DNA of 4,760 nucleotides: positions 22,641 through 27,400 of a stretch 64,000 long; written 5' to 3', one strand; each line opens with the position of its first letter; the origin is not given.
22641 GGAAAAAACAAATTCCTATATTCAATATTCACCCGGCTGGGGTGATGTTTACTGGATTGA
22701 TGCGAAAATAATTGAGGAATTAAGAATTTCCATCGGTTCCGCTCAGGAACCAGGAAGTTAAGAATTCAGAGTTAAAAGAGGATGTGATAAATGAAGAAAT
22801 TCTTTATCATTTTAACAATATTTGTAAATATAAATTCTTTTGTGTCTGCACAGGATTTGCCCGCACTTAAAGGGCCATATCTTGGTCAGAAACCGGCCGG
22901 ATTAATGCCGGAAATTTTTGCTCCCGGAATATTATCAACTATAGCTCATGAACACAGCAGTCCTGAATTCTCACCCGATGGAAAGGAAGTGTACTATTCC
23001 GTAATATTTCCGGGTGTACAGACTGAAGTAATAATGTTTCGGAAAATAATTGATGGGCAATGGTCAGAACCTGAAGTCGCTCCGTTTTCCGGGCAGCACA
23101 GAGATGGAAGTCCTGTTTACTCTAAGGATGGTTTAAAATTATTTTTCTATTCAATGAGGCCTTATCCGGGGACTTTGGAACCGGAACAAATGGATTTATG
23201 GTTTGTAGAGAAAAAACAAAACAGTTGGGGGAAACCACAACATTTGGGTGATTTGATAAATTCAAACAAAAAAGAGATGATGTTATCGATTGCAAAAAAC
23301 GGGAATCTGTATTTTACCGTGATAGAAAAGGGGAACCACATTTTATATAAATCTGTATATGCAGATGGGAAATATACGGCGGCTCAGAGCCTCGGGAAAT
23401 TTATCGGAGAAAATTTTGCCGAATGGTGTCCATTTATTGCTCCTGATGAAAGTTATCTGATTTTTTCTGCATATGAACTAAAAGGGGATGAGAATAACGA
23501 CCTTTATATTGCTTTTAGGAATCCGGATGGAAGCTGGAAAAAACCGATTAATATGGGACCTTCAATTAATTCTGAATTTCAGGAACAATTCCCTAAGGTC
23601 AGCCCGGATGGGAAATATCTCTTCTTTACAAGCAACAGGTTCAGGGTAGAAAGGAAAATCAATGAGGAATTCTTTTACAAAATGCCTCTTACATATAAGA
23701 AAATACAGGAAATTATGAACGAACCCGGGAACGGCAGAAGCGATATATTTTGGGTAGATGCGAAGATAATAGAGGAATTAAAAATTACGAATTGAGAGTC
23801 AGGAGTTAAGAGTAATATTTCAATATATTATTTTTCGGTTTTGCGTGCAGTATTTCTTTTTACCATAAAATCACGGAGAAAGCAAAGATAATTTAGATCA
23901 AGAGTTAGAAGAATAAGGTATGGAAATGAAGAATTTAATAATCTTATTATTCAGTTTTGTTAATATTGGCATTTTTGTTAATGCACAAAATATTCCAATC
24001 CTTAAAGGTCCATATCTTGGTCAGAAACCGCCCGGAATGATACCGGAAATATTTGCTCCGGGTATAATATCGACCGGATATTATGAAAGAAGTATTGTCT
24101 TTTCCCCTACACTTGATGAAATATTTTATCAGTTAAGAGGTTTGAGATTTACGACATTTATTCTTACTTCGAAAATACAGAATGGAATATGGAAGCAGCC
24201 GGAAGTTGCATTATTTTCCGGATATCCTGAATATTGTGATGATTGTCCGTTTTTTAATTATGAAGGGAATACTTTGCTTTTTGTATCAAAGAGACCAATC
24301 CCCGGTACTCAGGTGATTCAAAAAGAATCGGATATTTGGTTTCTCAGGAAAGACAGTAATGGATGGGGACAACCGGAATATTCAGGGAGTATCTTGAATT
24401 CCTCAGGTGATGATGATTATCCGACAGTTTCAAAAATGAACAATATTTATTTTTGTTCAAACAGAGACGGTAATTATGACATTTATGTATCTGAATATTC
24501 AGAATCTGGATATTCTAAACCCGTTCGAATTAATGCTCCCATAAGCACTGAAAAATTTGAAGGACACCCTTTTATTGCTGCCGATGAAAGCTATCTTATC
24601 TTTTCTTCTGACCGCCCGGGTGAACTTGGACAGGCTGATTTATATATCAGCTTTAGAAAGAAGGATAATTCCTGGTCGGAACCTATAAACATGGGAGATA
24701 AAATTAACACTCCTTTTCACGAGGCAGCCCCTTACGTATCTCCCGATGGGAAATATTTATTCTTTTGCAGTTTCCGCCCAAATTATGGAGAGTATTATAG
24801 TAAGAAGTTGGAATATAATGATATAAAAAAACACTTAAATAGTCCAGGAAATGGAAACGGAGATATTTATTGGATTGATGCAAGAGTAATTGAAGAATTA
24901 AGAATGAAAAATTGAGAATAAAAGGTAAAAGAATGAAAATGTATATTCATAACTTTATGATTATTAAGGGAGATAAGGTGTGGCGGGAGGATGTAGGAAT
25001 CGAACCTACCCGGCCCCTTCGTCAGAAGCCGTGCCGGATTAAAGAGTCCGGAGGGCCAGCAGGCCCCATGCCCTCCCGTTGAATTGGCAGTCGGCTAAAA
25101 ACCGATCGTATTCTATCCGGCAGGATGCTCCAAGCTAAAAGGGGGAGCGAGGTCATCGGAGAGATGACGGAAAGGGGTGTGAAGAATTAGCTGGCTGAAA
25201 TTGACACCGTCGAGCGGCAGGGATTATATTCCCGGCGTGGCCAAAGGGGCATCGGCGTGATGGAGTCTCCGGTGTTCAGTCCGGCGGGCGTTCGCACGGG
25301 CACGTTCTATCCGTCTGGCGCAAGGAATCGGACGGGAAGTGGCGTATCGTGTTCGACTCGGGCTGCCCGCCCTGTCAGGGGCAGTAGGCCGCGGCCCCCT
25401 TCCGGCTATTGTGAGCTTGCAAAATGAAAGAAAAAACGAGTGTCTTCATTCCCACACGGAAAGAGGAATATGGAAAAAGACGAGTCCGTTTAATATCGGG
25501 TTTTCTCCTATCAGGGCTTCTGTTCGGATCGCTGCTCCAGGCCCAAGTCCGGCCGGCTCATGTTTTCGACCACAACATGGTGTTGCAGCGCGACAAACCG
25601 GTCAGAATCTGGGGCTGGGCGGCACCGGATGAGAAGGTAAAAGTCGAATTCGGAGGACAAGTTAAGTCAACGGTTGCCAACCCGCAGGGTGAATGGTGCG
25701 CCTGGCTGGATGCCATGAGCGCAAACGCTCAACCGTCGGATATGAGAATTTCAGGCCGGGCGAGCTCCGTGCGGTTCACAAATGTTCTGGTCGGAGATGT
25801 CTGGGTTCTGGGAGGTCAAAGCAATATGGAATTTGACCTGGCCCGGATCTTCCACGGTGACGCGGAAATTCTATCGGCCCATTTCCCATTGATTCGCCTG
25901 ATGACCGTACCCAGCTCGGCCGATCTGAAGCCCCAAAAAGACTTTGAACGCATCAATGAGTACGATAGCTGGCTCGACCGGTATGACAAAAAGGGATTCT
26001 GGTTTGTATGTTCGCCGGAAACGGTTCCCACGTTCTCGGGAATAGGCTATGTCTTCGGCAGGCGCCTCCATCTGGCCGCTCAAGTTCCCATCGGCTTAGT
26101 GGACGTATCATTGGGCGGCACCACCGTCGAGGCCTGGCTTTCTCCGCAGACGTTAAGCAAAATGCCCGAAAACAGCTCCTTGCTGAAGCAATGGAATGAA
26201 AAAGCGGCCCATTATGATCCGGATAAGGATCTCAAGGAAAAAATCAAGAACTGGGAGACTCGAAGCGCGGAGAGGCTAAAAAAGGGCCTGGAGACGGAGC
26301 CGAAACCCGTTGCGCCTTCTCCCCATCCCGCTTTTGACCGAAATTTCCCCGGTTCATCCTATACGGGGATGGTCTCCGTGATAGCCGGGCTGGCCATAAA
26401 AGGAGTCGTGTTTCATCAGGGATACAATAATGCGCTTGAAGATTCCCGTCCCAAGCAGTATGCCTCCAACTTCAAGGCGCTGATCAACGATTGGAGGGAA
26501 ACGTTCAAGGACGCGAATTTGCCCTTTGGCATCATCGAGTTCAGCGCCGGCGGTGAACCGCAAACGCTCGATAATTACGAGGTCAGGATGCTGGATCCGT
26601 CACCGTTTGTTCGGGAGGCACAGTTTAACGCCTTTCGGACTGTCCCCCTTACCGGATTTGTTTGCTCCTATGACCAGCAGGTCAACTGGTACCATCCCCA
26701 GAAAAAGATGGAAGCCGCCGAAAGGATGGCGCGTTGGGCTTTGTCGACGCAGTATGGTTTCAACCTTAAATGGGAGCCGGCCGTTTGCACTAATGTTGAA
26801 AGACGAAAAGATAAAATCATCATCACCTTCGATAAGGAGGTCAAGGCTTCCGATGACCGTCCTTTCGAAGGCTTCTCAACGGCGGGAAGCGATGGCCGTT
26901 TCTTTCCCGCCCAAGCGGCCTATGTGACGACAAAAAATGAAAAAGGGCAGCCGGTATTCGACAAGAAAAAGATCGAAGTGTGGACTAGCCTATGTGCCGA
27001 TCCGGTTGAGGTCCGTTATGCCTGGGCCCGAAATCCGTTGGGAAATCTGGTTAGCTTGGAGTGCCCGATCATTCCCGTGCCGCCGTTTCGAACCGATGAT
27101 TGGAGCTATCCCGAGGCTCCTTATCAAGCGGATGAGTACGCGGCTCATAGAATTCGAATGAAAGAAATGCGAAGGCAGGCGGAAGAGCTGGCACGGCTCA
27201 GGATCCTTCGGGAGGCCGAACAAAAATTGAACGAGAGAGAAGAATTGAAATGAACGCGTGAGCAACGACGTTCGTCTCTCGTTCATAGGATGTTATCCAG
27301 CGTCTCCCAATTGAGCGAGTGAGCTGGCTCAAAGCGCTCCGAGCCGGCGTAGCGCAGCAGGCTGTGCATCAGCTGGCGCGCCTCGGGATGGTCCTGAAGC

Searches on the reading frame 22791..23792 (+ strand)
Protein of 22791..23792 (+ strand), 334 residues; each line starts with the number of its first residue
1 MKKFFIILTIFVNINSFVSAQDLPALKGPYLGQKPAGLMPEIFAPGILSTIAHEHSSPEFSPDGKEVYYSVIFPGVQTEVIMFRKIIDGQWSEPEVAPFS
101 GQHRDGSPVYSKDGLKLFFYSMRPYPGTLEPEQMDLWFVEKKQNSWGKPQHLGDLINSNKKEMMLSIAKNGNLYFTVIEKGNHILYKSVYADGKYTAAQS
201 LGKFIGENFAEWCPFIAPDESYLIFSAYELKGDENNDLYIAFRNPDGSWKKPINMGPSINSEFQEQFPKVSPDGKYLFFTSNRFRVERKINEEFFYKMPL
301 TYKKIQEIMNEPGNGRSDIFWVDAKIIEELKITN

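Call 46: search_protein_families(library=pfam, proteins=[window:22791-23792:+], max_evalue=0.001)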
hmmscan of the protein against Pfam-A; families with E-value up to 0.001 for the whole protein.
window:22791-23792:+ (334 aa): 1 family
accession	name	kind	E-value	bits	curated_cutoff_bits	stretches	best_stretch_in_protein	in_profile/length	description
PF07676.18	PD40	-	5.9e-19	67.9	20.9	1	256-283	2-29/38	WD40-like Beta Propeller Repeat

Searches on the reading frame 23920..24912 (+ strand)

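Call 46: search_protein_families(library=pfam, proteins=[window:23920-24912:+], max_evalue=0.001)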
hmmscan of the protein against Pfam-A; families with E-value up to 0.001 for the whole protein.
window:23920-24912:+ (331 aa): 1 family
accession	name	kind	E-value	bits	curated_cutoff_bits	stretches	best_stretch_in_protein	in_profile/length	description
PF07676.18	PD40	-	1.8e-26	91.9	20.9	3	259-291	2-33/38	WD40-like Beta Propeller Repeat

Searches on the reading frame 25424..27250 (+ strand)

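Call 46: search_protein_families(library=pfam, proteins=[window:25424-27250:+], max_evalue=0.001)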
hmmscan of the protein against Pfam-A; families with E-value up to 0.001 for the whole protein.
window:25424-27250:+ (609 aa): 1 family
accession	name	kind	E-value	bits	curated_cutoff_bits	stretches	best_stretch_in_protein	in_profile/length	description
PF03629.24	SASA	-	1.1e-14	55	24.8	2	324-379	119-174/226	Carbohydrate esterase, sialic acid-specific acetylesterase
